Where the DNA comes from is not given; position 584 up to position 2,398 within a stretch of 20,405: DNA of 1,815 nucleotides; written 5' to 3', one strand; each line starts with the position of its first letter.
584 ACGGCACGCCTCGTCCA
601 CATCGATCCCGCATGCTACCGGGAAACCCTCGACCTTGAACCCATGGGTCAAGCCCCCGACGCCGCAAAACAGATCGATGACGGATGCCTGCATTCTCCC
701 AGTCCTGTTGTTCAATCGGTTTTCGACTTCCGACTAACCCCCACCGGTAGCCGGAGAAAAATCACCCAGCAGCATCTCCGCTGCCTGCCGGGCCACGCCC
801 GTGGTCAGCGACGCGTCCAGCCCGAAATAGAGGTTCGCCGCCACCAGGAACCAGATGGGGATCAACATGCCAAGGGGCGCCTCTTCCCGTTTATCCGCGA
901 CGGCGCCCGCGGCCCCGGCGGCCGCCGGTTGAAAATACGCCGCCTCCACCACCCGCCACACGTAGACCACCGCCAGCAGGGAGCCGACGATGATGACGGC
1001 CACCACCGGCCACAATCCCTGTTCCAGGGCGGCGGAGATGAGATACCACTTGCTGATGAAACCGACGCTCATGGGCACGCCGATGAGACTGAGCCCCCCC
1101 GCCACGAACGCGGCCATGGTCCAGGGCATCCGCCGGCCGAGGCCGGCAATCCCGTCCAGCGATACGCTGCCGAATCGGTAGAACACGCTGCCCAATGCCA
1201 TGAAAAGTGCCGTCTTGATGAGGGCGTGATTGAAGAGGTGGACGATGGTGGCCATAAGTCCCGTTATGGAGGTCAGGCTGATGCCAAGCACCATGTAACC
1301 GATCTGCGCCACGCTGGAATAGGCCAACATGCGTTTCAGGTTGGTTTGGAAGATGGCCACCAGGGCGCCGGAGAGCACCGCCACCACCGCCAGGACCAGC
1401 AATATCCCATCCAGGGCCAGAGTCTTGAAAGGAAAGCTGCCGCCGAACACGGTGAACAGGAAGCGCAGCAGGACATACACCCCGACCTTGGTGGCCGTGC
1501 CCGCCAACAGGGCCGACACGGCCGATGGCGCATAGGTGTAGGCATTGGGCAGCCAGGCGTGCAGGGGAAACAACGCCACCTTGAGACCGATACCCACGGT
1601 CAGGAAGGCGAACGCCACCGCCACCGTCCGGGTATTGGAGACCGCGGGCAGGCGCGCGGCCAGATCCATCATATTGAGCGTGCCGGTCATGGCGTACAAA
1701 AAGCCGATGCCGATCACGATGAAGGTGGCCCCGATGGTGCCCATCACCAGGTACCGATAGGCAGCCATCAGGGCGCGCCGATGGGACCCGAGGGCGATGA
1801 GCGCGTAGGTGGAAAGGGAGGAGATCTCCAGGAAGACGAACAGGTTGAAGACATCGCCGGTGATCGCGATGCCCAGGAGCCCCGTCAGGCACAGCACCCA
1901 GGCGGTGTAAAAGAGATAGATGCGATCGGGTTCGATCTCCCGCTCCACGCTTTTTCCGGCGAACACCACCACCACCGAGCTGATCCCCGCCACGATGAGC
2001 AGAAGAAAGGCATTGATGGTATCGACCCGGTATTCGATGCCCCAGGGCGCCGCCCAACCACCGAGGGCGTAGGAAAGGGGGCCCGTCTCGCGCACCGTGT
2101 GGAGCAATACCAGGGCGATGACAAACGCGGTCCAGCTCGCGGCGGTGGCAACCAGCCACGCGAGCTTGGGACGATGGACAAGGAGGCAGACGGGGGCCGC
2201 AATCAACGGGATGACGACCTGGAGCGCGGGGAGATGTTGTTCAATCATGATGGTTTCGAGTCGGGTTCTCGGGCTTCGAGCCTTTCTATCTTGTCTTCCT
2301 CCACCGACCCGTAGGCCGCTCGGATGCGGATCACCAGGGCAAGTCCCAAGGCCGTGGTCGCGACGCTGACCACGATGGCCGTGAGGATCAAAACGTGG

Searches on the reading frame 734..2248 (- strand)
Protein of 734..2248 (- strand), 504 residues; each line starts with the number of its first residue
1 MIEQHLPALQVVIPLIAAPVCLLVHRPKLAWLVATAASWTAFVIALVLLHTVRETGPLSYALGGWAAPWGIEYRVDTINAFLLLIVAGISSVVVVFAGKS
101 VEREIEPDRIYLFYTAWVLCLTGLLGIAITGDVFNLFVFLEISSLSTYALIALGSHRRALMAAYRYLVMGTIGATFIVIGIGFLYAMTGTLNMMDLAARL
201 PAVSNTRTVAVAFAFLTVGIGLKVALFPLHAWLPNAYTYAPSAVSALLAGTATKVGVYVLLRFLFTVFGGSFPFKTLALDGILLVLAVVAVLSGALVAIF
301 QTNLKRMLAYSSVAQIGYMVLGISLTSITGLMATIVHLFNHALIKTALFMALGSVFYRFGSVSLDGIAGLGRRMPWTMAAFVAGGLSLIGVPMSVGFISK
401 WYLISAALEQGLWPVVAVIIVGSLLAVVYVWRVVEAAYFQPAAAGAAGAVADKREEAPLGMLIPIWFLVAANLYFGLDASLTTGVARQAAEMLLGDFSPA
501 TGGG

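Call 11: find_encoding_contigs(protein=window:734-2248:-, flank=10000, max_places=10)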
Protein window:734-2248:- (504 aa): 14 contigs read that carry it; 2 places shown.
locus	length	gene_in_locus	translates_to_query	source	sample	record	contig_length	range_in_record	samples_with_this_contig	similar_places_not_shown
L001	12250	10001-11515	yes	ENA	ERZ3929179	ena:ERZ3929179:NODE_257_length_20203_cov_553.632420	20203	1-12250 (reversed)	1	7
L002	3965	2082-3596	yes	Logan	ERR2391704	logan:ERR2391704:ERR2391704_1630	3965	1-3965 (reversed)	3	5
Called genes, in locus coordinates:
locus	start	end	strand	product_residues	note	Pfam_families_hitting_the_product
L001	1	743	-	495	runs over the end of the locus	PF00501:AMP-binding, PF13193:AMP-binding_C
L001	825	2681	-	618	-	PF00515:TPR_1 (weak), PF07719:TPR_2 (weak)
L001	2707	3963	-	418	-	PF14362:DUF4407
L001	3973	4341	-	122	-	-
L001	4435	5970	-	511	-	PF01145:Band_7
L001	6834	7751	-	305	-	PF10418:DHODB_Fe-S_bind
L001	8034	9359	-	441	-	PF13623:SurA_N_2, PF13624:SurA_N_3, PF09312:SurA_N, PF13145:Rotamase_2 (faint), PF13616:Rotamase_3, PF00639:Rotamase, PF13616:Rotamase_3, PF00639:Rotamase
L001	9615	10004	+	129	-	PF00420:Oxidored_q2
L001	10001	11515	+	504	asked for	PF10125:NADHdeh_related (weak), PF00361:Proton_antipo_M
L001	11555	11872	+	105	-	PF00145:DNA_methylase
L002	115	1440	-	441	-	PF13623:SurA_N_2, PF13624:SurA_N_3, PF09312:SurA_N, PF13145:Rotamase_2 (faint), PF13616:Rotamase_3, PF00639:Rotamase, PF13616:Rotamase_3, PF00639:Rotamase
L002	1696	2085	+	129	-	PF00420:Oxidored_q2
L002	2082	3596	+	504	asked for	PF10125:NADHdeh_related (weak), PF00361:Proton_antipo_M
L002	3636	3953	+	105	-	PF00145:DNA_methylase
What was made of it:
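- On MITE derived from the IS1 family: No gene is called in it in public assemblies (call 11).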
